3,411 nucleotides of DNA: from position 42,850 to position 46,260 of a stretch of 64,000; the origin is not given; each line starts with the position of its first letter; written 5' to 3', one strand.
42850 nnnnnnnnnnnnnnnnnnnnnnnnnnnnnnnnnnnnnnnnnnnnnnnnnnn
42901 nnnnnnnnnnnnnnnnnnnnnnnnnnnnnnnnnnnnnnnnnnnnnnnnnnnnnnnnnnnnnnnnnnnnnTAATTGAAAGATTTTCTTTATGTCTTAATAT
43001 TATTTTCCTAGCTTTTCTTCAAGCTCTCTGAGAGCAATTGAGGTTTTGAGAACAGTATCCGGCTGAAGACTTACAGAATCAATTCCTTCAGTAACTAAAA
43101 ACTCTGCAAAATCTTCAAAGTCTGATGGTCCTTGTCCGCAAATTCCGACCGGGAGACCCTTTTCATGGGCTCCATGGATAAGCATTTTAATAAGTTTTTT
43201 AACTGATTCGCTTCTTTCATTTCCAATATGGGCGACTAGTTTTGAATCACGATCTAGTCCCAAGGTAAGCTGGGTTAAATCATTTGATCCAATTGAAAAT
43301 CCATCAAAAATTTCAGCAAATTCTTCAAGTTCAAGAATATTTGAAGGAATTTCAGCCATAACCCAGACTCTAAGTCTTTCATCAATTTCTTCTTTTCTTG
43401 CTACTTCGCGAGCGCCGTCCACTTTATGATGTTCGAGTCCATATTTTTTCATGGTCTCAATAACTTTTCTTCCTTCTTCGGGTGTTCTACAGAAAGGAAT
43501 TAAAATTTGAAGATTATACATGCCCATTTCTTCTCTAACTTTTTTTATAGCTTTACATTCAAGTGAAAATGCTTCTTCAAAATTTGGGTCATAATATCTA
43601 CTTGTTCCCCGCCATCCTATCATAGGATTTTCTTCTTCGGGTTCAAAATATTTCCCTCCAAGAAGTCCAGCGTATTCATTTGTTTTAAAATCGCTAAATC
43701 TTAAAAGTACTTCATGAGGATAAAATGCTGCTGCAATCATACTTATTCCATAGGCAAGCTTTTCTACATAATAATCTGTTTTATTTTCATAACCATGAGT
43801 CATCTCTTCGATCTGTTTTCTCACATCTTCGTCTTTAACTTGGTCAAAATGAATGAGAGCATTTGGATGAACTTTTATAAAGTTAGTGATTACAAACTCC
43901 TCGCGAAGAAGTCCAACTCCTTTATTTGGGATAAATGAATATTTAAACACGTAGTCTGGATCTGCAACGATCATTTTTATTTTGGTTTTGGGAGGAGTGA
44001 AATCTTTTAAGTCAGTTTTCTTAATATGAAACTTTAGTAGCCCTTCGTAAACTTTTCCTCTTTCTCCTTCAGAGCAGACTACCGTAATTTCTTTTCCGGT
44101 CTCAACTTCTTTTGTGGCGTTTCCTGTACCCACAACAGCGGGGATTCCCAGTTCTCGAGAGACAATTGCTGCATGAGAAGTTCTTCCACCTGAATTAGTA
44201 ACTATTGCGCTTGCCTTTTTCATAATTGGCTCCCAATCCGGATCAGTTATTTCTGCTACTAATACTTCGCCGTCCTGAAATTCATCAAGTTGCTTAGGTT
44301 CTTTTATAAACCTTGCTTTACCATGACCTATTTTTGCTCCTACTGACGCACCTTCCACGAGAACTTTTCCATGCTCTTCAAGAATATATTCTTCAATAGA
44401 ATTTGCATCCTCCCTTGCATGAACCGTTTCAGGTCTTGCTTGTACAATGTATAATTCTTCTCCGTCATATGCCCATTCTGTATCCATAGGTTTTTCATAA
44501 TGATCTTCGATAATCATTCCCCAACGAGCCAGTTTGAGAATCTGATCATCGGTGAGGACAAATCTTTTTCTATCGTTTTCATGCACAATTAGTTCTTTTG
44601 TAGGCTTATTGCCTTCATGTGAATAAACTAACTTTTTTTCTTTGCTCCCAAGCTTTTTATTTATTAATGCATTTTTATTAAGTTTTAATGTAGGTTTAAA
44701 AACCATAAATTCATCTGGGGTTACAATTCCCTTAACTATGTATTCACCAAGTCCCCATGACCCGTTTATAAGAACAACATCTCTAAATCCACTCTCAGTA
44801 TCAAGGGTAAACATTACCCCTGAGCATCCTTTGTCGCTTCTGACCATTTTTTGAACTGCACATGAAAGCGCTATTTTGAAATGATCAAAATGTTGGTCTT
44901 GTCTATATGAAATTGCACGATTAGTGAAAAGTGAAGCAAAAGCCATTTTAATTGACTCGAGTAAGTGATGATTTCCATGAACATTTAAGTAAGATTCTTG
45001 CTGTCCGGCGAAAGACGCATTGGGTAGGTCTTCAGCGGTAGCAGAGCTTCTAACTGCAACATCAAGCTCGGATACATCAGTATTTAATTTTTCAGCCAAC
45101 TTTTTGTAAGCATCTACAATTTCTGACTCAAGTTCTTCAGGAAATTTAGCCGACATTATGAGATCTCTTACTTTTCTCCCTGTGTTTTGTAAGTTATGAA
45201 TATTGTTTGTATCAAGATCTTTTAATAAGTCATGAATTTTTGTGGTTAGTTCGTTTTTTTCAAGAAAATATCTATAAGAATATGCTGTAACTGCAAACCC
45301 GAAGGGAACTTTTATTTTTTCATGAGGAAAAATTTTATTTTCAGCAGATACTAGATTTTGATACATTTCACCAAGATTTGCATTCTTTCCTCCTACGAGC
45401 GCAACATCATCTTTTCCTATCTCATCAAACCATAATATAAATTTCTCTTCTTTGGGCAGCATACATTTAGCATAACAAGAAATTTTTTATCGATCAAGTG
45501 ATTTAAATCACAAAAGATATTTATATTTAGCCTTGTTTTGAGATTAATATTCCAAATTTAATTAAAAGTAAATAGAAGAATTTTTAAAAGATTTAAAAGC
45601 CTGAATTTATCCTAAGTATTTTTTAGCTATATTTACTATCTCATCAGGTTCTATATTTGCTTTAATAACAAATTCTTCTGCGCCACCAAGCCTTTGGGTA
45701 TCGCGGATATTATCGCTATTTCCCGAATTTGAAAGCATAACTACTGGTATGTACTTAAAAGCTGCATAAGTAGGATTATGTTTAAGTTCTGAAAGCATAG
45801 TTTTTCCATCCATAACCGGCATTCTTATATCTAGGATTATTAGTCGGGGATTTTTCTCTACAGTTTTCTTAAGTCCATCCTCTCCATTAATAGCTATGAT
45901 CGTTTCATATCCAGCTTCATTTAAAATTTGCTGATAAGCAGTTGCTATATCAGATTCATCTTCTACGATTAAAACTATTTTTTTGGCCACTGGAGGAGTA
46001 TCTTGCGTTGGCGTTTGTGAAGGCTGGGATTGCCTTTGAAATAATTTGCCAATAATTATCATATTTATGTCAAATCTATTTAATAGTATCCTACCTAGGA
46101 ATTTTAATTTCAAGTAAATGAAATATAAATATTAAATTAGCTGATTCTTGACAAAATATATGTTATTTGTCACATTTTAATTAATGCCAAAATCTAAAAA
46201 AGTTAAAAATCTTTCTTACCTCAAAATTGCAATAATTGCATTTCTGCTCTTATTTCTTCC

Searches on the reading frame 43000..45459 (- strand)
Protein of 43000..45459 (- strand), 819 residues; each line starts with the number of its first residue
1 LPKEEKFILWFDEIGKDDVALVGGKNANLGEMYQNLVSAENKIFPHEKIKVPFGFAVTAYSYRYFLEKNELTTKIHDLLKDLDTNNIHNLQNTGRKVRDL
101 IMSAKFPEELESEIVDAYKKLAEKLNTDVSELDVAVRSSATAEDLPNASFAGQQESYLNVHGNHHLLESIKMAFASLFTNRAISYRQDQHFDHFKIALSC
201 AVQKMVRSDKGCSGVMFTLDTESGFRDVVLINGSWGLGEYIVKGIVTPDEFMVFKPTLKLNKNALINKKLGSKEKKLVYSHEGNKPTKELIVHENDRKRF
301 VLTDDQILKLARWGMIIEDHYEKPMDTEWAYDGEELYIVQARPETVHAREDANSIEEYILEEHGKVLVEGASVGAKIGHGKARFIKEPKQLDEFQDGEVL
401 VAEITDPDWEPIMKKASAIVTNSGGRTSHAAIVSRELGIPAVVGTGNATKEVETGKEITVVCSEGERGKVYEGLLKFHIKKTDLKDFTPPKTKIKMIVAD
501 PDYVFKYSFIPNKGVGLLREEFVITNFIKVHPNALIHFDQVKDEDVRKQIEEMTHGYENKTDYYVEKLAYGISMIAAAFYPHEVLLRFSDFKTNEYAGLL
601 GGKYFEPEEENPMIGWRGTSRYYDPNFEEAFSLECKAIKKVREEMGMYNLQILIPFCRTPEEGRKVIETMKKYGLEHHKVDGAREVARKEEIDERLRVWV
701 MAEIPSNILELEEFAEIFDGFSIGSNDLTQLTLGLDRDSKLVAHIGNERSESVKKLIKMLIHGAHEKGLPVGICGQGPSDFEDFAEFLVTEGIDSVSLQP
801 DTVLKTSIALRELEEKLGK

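Call 54: search_protein_families(library=pfam, proteins=[window:43000-45459:-], max_evalue=0.0001)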
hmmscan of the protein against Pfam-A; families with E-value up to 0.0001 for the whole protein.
window:43000-45459:- (819 aa): 3 families
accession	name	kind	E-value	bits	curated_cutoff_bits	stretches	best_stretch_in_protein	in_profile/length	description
PF01326.24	PPDK_N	-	2.7e-121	405.3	27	1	20-357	2-322/328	Pyruvate phosphate dikinase, AMP/ATP-binding domain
PF02896.24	PEP-utilizers_C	-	6.7e-56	190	22.8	1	491-813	19-291/293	PEP-utilising enzyme, PEP-binding domain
PF00391.29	PEP-utilizers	-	3e-27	94.5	23.1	1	394-465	1-72/72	PEP-utilising enzyme, mobile domain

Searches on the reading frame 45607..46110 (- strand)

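Call 54: search_protein_families(library=pfam, proteins=[window:45607-46110:-], max_evalue=0.0001)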
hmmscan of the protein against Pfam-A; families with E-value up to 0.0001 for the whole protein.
window:45607-46110:- (167 aa): 1 family
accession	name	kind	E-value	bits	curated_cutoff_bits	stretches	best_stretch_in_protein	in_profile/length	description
PF00072.30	Response_reg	-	1.4e-18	67.5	30.2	1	46-161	1-109/111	Response regulator receiver domain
